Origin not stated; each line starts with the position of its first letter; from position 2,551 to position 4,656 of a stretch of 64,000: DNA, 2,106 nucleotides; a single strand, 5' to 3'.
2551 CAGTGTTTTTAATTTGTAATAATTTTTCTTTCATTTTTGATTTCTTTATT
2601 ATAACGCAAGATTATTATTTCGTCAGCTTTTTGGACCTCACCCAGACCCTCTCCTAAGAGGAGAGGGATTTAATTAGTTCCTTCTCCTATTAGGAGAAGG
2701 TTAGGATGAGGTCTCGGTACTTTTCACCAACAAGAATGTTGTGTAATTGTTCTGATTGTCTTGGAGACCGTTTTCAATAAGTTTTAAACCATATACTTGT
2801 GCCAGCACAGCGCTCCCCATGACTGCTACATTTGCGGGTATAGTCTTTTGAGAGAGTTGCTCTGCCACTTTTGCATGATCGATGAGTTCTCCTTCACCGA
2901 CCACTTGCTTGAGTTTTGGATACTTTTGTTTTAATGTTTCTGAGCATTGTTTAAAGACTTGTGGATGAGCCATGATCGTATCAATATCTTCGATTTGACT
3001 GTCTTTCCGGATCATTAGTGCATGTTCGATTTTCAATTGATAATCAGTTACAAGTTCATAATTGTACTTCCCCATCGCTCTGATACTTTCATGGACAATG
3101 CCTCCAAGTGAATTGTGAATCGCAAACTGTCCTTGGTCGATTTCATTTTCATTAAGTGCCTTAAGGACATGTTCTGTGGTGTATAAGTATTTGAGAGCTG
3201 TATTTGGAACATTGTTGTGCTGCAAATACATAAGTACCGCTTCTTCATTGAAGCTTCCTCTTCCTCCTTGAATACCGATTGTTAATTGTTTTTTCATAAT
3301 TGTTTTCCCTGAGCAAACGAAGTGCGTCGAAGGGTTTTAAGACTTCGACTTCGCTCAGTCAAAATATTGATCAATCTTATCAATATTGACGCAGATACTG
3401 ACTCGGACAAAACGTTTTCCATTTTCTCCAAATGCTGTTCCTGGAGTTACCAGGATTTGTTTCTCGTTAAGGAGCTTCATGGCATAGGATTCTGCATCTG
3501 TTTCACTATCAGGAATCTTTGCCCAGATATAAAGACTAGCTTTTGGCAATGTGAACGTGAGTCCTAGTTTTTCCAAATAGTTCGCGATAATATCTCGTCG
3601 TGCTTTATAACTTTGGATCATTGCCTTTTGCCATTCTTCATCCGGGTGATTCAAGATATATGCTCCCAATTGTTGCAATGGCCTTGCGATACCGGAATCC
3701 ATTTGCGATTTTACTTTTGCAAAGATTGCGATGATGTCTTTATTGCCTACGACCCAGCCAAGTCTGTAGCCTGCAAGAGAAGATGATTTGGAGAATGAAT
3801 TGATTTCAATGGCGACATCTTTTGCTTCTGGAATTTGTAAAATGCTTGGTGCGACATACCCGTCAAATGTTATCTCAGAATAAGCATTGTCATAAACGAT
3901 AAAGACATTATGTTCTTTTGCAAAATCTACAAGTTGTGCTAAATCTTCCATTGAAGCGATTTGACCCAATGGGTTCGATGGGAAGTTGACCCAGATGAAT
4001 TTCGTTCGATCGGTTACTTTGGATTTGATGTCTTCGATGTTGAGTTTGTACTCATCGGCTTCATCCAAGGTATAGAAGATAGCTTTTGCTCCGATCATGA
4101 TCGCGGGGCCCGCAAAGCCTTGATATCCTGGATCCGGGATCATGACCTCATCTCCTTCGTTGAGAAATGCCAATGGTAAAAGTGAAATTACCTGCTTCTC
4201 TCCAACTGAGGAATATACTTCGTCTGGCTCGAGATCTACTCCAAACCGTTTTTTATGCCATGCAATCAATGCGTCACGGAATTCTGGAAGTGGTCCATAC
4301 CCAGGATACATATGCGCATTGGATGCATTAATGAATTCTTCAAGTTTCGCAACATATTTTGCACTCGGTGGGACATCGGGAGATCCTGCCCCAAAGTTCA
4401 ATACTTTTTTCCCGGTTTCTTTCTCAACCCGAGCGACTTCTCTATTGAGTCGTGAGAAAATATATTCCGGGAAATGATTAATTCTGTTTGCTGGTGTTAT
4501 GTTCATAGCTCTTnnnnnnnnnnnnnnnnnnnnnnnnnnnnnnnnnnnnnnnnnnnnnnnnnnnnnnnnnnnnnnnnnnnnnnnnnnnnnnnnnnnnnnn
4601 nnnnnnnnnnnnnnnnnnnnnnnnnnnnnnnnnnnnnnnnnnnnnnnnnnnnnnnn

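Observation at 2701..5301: Phenylalanine-biosynthesis genes inserted inside the thrS-infC-rpmI-rplT-pheS-pheT cluster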

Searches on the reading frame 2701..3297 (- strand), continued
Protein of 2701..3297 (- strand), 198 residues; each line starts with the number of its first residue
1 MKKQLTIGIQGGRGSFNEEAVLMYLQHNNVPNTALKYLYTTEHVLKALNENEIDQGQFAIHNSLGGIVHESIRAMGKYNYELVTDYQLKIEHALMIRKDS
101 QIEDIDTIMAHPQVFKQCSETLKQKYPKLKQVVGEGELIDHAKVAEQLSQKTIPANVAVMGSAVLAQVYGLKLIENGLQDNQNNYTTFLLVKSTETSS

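Call 23: find_related_loci(query=window:2701-3297:-, collection=genome_contigs, flank=10000)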
Query window:2701-3297:- (198 aa) in genome_contigs; peptide patterns used: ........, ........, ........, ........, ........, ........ (x = any residue, [..] = any of these).
91 stretches matched a pattern; 21 encode a relative of the query (tblastn E <= 1e-3); 21 distinct loci.
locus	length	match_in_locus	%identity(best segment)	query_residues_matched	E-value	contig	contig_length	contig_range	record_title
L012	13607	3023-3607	55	2-196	4e-68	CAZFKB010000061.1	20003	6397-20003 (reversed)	MAG TPA_asm: uncultured Candidatus Obscuribacterales bacterium isolate SRP189682_co2_269 genome assembly, contig: NODE_4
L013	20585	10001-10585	55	2-196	4e-68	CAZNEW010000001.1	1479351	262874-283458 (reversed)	MAG TPA_asm: uncultured Candidatus Obscuribacterales bacterium isolate binchicken_co179_25 genome assembly, contig: NODE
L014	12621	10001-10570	49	3-192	9e-62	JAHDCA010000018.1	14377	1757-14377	MAG: Candidatus Dojkabacteria bacterium isolate MAG-123 RZ_12037, whole genome shotgun sequence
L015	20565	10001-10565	59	5-192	9e-60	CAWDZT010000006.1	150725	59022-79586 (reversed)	MAG: uncultured Candidatus Saccharibacteria bacterium isolate MFD05684.bin.2.279 genome assembly, contig: contig_60830,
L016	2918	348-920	41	5-191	6e-51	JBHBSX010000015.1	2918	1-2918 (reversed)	MAG: Candidatus Gracilibacteria bacterium isolate D-17_MAG_45 D-17__14504, whole genome shotgun sequence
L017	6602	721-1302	35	1-192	1e-34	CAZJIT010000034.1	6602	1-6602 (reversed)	MAG TPA_asm: uncultured Candidatus Peribacteria bacterium isolate SRP304446_co1_43 genome assembly, contig: NODE_8231_le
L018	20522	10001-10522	30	7-191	6e-24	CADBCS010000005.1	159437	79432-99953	MAG: uncultured Coriobacteriaceae bacterium isolate RUG13846 genome assembly, contig: RUG13846_asm_5, whole genome shotg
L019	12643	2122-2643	29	7-191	1e-23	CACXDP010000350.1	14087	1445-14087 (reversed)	MAG: uncultured Coriobacteriaceae bacterium isolate RUG11163 genome assembly, contig: RUG11163_asm_350, whole genome sho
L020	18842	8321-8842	30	7-191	2e-23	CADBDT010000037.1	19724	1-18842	MAG: uncultured Coriobacteriaceae bacterium isolate RUG13877 genome assembly, contig: RUG13877_asm_37, whole genome shot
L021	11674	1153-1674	29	7-191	5e-23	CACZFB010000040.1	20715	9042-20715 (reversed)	MAG: uncultured Coriobacteriaceae bacterium isolate RUG12554 genome assembly, contig: RUG12554_asm_40, whole genome shot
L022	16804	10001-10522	30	7-191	2e-22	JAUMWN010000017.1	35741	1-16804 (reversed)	MAG: Coriobacteriales bacterium isolate S14M_St_47 NODE_86_length_35741_cov_9.712548, whole genome shotgun sequence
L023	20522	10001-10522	29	7-191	3e-22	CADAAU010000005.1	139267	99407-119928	MAG: uncultured Coriobacteriaceae bacterium isolate RUG13125 genome assembly, contig: RUG13125_asm_5, whole genome shotg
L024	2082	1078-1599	29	7-191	3e-22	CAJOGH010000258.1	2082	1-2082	uncultured Atopobiaceae bacterium isolate Sheep_2_mag_11 genome assembly, contig: scaffold_54357, whole genome shotgun s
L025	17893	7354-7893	28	1-191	8e-22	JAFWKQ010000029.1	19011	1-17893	MAG: Atopobiaceae bacterium isolate RGIG5826 Sheep_Jejunum-1__c44513, whole genome shotgun sequence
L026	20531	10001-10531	29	4-191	2e-21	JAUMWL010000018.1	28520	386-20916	MAG: Coriobacteriales bacterium isolate S14M_St_23 NODE_151_length_28520_cov_13.095451, whole genome shotgun sequence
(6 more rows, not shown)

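Call 45: find_encoding_contigs(protein=P0002, flank=8000, max_places=1)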
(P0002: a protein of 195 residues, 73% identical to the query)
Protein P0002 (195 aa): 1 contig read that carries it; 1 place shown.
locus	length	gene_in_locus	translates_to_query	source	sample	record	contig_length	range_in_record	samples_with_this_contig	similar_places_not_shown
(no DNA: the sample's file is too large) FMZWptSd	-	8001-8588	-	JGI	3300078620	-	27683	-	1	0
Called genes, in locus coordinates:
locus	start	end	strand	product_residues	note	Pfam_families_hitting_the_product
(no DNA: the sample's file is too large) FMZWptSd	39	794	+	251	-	-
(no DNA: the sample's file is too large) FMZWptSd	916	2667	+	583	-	PF07973:tRNA_SAD, PF00587:tRNA-synt_2b, PF03129:HGTP_anticodon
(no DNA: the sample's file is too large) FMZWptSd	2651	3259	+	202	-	PF05198:IF3_N, PF00707:IF3_C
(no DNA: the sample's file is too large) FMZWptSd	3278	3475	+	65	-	PF01632:Ribosomal_L35p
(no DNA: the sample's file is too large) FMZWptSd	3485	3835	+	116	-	PF00453:Ribosomal_L20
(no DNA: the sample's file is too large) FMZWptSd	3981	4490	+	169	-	-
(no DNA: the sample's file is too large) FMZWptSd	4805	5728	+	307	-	PF00294:PfkB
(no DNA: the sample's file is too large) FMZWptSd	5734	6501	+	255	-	PF00793:DAHP_synth_1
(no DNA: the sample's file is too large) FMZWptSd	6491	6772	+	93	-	PF01817:CM_2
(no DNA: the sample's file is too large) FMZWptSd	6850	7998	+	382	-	PF00155:Aminotran_1_2, PF00266:Aminotran_5 (weak), PF01041:DegT_DnrJ_EryC1, PF01053:Cys_Met_Meta_PP (weak)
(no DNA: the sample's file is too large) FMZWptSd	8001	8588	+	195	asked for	PF00800:PDT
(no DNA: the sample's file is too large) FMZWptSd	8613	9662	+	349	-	PF02912:Phe_tRNA-synt_N, PF01409:tRNA-synt_2d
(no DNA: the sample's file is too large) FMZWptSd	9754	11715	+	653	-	PF03483:B3_4, PF03484:B5, PF17759:tRNA_synthFbeta, PF03147:FDX-ACB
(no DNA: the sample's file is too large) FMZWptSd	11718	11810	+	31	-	?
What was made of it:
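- hyp-PfkB-DAHPS-CM-AT-PDT (call 45)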

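Call 46: find_encoding_contigs(protein=P0011, flank=8000, max_places=1)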
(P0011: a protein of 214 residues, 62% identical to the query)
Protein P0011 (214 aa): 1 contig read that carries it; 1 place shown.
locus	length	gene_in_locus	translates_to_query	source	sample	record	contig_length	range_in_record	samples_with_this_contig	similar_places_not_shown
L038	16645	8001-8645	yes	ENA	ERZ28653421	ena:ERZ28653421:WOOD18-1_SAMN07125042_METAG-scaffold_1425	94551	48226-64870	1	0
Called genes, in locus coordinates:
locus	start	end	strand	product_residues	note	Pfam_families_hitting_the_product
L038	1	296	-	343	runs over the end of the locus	PF00579:tRNA-synt_1b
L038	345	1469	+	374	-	PF00465:Fe-ADH (weak), PF13685:Fe-ADH_2, PF01761:DHQ_synthase, PF24621:DHQS_C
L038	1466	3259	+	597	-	PF00275:EPSP_synthase, PF13238:AAA_18, PF13671:AAA_33, PF01202:SKI, PF13207:AAA_17 (faint)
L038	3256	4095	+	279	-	PF08501:Shikimate_dh_N, PF01488:Shikimate_DH, PF03807:F420_oxidored (weak), PF18317:SDH_C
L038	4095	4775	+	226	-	PF01487:DHquinase_I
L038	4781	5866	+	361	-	PF01264:Chorismate_synt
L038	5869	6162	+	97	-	PF01817:CM_2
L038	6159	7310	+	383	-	PF00155:Aminotran_1_2, PF01041:DegT_DnrJ_EryC1, PF01053:Cys_Met_Meta_PP (weak)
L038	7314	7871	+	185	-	PF03807:F420_oxidored (weak), PF02153:PDH_N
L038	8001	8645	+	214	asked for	PF00800:PDT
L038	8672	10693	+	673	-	PF00456:Transketolase_N, PF02779:Transket_pyr, PF02780:Transketolase_C, PF22613:Transketolase_C_1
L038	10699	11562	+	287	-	PF00923:TAL_FSA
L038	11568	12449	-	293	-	-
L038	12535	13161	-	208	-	PF00697:PRAI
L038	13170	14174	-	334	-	PF02885:Glycos_trans_3N, PF00591:Glycos_transf_3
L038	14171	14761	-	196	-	PF00117:GATase, PF07722:Peptidase_C26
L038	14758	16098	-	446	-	PF04715:, PF00425:Chorismate_bind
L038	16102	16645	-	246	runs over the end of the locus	PF00290:Trp_syntA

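Call 47: find_encoding_contigs(protein=P0006, flank=8000, max_places=1)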
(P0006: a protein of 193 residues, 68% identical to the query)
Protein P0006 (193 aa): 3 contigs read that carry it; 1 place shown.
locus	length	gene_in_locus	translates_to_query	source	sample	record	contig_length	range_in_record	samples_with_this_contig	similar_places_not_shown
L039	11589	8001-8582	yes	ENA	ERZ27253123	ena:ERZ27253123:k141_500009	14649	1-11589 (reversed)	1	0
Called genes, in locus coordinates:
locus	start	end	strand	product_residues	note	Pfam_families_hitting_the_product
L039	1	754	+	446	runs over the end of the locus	PF04545:Sigma70_r4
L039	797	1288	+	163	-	-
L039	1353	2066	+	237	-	-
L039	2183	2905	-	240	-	-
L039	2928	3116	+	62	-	-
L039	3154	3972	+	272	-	-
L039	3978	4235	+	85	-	-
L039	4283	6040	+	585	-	PF07973:tRNA_SAD (weak), PF00587:tRNA-synt_2b, PF03129:HGTP_anticodon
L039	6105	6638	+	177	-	PF05198:IF3_N, PF00707:IF3_C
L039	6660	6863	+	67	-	PF01632:Ribosomal_L35p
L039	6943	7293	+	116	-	PF00453:Ribosomal_L20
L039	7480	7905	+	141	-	-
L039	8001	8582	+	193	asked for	PF00800:PDT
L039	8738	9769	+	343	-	PF02912:Phe_tRNA-synt_N, PF01409:tRNA-synt_2d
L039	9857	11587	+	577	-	?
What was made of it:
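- hyp-PDT only (call 47)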

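Call 60: list_cluster_members(proteins=[P0001, P0009, P0121])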
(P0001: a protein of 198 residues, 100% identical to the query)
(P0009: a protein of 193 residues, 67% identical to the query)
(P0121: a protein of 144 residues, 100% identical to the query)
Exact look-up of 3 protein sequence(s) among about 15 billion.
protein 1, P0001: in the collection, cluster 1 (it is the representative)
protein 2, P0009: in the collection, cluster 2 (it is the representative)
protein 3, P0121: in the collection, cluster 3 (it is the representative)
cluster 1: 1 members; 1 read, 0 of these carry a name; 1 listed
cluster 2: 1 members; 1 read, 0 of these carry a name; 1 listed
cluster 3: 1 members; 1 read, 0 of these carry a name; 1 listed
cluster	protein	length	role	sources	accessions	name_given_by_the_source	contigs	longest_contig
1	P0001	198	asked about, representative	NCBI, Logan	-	-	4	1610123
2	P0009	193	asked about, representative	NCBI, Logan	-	-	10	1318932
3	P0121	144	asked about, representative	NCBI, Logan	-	-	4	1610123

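Call 72: search_solved_structures(query=window:2701-3297:-, max_evalue=0.001, show_alignments=1)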
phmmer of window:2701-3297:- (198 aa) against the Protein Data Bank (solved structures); distinct sequences matched with E-value up to 0.001: 5.
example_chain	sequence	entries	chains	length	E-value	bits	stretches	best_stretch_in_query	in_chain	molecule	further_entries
2qmx_A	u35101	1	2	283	1.4e-10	44.4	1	41-191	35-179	Prephenate dehydratase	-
6vh5_A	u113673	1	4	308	8.7e-09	38.5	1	39-192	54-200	Prephenate dehydratase:Amino acid-binding ACT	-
4lub_A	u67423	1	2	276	9.6e-08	35.1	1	40-191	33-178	Putative prephenate dehydratase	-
3mwb_A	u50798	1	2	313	1.3e-05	28.2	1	8-192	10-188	Prephenate dehydratase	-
7alz_A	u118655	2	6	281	0.00071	22.5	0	40-191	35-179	Prephenate dehydratase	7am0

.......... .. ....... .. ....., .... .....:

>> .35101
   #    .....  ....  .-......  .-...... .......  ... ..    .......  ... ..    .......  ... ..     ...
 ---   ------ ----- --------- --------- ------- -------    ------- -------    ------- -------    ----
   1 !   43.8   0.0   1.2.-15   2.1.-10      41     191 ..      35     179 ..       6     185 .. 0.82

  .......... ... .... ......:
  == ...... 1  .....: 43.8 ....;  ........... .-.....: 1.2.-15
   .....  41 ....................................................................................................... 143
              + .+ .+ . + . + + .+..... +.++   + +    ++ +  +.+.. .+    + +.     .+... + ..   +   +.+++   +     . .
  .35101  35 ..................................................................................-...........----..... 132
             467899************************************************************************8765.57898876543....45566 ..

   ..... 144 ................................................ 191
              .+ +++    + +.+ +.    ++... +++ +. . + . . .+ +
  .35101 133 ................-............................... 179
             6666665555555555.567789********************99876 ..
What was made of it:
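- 2701..3297 (-): Stand-alone prephenate/arogenate dehydratase domain (PDT), 198 aa. It has no ACT domain and carries T-T-F in place of the canonical T-R-F motif. Closest solved structure is 2qmx, E 1.4e-10 (call 72).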

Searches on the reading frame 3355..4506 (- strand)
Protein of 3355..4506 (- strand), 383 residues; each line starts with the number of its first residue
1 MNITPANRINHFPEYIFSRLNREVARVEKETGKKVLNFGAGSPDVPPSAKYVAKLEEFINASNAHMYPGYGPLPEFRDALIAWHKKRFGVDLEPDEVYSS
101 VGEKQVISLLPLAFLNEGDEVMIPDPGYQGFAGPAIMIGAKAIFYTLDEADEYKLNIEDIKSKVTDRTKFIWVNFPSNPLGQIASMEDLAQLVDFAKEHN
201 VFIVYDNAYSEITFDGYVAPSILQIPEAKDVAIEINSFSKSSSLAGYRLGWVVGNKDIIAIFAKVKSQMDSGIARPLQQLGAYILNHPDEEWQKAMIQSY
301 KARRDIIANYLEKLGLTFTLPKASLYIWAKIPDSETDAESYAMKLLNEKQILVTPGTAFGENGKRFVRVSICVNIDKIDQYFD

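Call 3: search_protein_families(library=pfam, proteins=[window:3355-4506:-], max_evalue=0.01)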
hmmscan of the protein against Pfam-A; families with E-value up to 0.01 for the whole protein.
window:3355-4506:- (383 aa): 8 families
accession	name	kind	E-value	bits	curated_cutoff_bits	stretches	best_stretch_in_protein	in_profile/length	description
PF00155.27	Aminotran_1_2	-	2.2e-62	211.8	19.7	1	33-379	1-355/361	Aminotransferase class I and II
PF01041.23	DegT_DnrJ_EryC1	-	3.5e-09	36.8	19.8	1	115-208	61-147/360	DegT/DnrJ/EryC1/StrS aminotransferase family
PF01053.26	Cys_Met_Meta_PP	-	4.6e-08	32.5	27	1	112-210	85-177/381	Cys/Met metabolism PLP-dependent enzyme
PF04864.19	Alliinase_C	-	3.6e-06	26.6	22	0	198-286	160-241/363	Allinase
PF00266.25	Aminotran_5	-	0.00017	21.1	21.5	1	113-208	84-177/371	Aminotransferase class-V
PF17231.7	DUF5305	-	0.0058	16.5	29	0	132-211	126-205/217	Family of unknown function (DUF5305)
PF08633.15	Rox3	-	0.0081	16.9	25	0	283-323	69-109/204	Rox3 mediator complex subunit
PF01212.27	Beta_elim_lyase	-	0.0088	15.8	27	0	140-208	94-170/288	Beta-eliminating lyase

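Call 4: search_protein_families(library=ncbifam, proteins=[window:3355-4506:-], max_evalue=0.01)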
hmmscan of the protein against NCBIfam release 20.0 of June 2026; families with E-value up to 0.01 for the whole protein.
window:3355-4506:- (383 aa): 104 families (the best 25 are shown)
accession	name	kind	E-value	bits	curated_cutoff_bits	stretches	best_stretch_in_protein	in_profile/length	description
NF006756.0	PRK09276.1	subfamily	1.1e-110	370.2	507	1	5-380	4-377/387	LL-diaminopimelate aminotransferase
TIGR03540.1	DapC_direct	equivalog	1.6e-107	359.7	593.25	1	6-380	3-375/383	LL-diaminopimelate aminotransferase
NF005815.0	PRK07681.1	equivalog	8.3e-90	301.7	545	1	1-375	1-372/399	LL-diaminopimelate aminotransferase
NF004611.0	PRK05942.1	equivalog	6.6e-86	288.7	628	1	3-380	6-381/394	aspartate aminotransferase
NF006033.0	PRK08175.1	equivalog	1.1e-83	281.6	647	1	7-380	11-385/407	alanine transaminase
NF005977.0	PRK08068.1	subfamily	1.3e-81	274.8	494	1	1-379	1-377/391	transaminase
NF006604.0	PRK09148.1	equivalog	7.8e-81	272.1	648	1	7-380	6-380/406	LL-diaminopimelate aminotransferase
NF006387.0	PRK08636.1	equivalog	1.2e-78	265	675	1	7-380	8-389/403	LL-diaminopimelate aminotransferase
NF005613.0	PRK07366.1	equivalog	7.6e-71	239.2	486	1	6-377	4-376/391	LL-diaminopimelate aminotransferase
NF041364.1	GntC_guanitoxin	equivalog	5.8e-69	232.7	415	1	37-378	2-346/356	guanitoxin biosynthesis PLP-dependent (S)-gamma-hydroxy-L-arginine cyclodehydratase GntC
NF004937.0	PRK06290.1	equivalog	2.2e-66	224.2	585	1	15-376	25-387/410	LL-diaminopimelate aminotransferase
NF041091.1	asp_aminotase_Arch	equivalog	1.6e-65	221.4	550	1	19-381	14-367/376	aspartate aminotransferase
TIGR03537.1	DapC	equivalog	6.1e-59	199.7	453.6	1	35-379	2-341/350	succinyldiaminopimelate transaminase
NF004770.0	PRK06108.1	subfamily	5.5e-57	193.4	422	1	66-379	68-382/396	pyridoxal phosphate-dependent aminotransferase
NF005817.0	PRK07683.1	equivalog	6.8e-56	189.6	575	1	33-380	28-372/387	aminotransferase A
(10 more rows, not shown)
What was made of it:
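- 3355..4506 (-): Class I/II PLP aminotransferase, 383 aa. It would act either on phenylpyruvate or on prephenate. Best NCBIfam match is PRK09276, 370 bits, below its cutoff of 507 (calls 3, 4).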

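Call 71: search_solved_structures(query=window:3355-4506:-, max_evalue=1e-20)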
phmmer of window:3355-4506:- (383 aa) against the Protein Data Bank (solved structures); distinct sequences matched with E-value up to 1e-20: 52.
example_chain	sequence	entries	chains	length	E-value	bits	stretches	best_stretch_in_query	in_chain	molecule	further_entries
2x5d_A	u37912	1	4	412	2.1e-66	227.9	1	8-380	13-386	PROBABLE AMINOTRANSFERASE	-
6l1l_A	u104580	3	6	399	3.6e-61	210.7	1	1-373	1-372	Aminotransferase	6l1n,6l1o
2o1b_A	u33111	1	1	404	8.2e-58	199.7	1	7-380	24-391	Aminotransferase, class I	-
1gd9_A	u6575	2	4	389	1.5e-51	179.1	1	33-382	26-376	ASPARTATE AMINOTRANSFERASE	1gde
1dju_A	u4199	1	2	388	2.2e-51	178.5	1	33-380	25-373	AROMATIC AMINOTRANSFERASE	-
2dou_A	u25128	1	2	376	3.2e-43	151.7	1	21-375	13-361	probable N-succinyldiaminopimelate aminotransferase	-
1o4s_A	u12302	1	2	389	3.2e-43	151.7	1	19-382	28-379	Aspartate aminotransferase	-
2z61_A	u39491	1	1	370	3.4e-39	138.4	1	26-378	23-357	Probable aspartate aminotransferase 2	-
6f35_A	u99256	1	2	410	8.6e-39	137.1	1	4-372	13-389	Aspartate aminotransferase B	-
1xi9_A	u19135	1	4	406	4e-36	128.3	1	29-376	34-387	putative transaminase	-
8wkj_A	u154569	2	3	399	5.6e-36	127.8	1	28-378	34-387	Aminotransferase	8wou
4my5_A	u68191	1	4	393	2.9e-35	125.4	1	35-379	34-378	Putative amino acid aminotransferase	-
5wmh_A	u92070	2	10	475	3.8e-35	125.1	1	26-378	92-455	Bifunctional aspartate aminotransferase and glutamate/aspartate-prephenate aminotransferas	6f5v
5wmi_A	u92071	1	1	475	3.9e-35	125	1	26-378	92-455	Bifunctional aspartate aminotransferase and glutamate/aspartate-prephenate aminotransferas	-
5wml_A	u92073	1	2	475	2.6e-34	122.3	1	26-378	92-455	Bifunctional aspartate aminotransferase and glutamate/aspartate-prephenate aminotransferas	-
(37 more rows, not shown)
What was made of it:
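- On Class I/II PLP aminotransferase; specific equivalogs (LL-DAP, Asp, aromatic or prephenate aminotransferase): PDB relatives have mixed specificities (call 71).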
